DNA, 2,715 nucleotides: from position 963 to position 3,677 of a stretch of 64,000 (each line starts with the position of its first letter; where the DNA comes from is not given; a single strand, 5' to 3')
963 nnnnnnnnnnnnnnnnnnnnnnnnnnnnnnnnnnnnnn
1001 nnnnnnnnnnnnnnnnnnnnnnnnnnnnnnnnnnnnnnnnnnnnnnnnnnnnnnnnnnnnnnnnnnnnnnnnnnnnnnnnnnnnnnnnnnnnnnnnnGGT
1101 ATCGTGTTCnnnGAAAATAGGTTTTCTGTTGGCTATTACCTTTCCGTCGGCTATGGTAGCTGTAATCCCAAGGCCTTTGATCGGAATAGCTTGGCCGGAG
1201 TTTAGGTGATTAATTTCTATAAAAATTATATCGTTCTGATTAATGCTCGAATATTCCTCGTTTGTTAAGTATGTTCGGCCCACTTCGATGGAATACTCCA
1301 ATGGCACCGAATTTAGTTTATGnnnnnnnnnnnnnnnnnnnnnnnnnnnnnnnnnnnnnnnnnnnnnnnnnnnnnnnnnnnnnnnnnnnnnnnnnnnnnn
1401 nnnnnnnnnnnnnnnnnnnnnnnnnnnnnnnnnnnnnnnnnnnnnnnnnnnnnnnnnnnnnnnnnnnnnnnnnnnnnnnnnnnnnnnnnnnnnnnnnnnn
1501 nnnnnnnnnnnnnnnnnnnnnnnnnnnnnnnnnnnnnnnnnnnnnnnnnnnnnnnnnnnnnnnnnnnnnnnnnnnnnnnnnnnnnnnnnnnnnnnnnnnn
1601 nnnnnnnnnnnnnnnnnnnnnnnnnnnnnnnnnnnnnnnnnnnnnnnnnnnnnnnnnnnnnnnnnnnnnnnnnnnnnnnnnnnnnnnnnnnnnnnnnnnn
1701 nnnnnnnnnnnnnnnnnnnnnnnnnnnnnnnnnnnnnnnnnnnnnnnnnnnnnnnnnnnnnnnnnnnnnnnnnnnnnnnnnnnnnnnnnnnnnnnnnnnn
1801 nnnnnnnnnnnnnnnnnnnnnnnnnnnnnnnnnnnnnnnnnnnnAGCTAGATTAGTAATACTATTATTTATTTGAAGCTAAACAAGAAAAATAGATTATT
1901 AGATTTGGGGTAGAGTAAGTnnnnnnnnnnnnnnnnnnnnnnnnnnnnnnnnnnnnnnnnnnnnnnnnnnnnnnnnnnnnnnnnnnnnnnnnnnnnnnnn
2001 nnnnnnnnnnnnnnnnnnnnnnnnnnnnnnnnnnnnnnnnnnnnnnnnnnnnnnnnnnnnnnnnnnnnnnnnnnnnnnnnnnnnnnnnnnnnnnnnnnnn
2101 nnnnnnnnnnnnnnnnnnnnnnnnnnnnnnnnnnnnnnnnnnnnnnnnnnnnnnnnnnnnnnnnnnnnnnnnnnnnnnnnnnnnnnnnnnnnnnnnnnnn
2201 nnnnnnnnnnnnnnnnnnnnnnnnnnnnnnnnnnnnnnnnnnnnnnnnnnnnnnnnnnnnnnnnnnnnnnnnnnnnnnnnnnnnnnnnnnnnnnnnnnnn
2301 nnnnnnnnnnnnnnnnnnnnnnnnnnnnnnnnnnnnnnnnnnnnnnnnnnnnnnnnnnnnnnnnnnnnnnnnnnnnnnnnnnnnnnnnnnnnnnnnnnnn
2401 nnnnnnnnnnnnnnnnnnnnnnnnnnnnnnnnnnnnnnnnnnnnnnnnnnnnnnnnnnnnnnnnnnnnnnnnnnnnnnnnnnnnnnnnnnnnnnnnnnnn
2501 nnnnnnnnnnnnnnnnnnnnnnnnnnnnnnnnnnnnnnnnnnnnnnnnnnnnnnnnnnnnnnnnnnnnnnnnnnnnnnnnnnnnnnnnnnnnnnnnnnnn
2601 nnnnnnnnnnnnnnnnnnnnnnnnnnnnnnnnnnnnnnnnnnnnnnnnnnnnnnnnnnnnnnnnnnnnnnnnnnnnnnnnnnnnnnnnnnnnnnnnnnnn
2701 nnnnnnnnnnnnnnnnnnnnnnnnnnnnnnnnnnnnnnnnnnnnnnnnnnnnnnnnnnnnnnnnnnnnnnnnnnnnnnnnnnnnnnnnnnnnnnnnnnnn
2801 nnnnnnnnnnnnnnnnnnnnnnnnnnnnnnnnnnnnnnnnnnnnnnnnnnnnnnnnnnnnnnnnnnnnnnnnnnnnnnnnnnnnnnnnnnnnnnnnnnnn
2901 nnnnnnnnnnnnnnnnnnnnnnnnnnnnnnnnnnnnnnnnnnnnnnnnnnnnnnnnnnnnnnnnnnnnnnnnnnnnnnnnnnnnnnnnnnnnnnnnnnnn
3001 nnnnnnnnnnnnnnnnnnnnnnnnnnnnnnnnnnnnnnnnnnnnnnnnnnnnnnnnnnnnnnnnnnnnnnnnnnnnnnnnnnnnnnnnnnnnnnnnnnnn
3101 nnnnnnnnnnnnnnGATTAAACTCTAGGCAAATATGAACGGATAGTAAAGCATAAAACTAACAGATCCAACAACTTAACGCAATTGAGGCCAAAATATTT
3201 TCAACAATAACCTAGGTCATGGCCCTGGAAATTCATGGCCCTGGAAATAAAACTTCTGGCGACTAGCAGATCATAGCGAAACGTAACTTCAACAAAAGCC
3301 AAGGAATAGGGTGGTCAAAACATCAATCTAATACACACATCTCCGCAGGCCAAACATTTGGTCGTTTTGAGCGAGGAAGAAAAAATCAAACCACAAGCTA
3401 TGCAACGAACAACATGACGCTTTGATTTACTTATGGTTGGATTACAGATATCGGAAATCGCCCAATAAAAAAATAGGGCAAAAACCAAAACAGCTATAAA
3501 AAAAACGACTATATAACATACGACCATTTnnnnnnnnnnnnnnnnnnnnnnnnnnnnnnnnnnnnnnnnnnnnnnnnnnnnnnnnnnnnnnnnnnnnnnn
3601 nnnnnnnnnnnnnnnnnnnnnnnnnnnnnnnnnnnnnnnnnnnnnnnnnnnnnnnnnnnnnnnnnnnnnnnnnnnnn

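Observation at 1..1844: Injectisome genes at the window edge: unlisted sctR, and SctQ apparently split into two SpoA-domain genes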

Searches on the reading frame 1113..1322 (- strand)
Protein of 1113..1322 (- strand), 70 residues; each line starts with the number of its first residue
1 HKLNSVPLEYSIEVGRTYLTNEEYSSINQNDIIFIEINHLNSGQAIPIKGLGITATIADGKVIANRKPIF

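Call 43: search_solved_structures(query=A3, max_evalue=10, show_alignments=3)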
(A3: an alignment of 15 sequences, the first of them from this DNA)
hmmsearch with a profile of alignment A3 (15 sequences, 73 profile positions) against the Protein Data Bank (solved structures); distinct sequences matched with E-value up to 10: 5.
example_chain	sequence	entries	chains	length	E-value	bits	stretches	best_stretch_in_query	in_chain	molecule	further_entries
3uep_A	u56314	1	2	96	0.73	12.9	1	2-30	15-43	YscQ-C, type III secretion protein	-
6fkf_B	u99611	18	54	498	1.2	12.2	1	11-38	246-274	ATP synthase subunit beta, chloroplastic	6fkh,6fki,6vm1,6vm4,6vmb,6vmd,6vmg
5wh9_A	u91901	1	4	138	1.2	12.2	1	34-68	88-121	4-hydroxybenzoyl-CoA thioesterase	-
1fx0_B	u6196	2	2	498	1.2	12.2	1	11-38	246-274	ATP SYNTHASE BETA CHAIN | ATPase beta subunit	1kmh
8umd_D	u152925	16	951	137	1.4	12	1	4-36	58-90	Flagellar motor switch protein FliN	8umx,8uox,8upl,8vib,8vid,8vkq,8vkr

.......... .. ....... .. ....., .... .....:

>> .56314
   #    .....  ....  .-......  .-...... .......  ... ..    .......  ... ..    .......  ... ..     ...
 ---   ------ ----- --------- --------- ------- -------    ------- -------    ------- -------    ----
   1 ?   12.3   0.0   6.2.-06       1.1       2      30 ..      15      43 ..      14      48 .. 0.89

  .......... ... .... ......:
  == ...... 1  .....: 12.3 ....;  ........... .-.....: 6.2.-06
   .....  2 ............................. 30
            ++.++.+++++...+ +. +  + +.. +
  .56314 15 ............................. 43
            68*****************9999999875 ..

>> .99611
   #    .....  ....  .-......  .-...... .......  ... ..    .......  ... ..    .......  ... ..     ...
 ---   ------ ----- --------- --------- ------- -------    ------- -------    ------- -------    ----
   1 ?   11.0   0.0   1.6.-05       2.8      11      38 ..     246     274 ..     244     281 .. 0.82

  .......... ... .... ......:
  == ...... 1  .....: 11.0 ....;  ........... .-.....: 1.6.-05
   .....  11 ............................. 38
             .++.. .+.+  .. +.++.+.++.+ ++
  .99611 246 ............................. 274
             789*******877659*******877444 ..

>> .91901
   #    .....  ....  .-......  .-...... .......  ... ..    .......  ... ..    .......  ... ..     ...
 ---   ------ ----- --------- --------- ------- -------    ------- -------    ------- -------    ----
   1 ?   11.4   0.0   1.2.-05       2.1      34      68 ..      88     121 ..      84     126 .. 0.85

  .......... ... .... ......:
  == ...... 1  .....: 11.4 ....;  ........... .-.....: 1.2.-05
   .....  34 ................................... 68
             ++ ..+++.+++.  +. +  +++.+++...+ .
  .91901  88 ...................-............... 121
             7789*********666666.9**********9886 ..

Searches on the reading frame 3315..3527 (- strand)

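Call 63: search_protein_families(library=pfam, proteins=[window:3315-3527:-], max_evalue=0.1)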
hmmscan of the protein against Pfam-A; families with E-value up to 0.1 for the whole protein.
window:3315-3527:- (70 aa): 4 families
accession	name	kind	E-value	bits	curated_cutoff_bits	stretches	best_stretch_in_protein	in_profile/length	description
PF21326.4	KDM6_GATAL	-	0.0098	16.2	27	1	31-59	29-54/59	KDM6, GATA-like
PF02892.21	zf-BED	-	0.019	15.4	20.6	1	33-59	10-35/44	BED zinc finger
PF00641.23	Zn_ribbon_RanBP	-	0.073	12.8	27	0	53-62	16-25/30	Zn-finger in Ran binding protein and others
PF08772.16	Zn_ribbon_NOB1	-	0.088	13.4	24.9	0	32-63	1-31/72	Nin one binding (NOB1) Zn-ribbon like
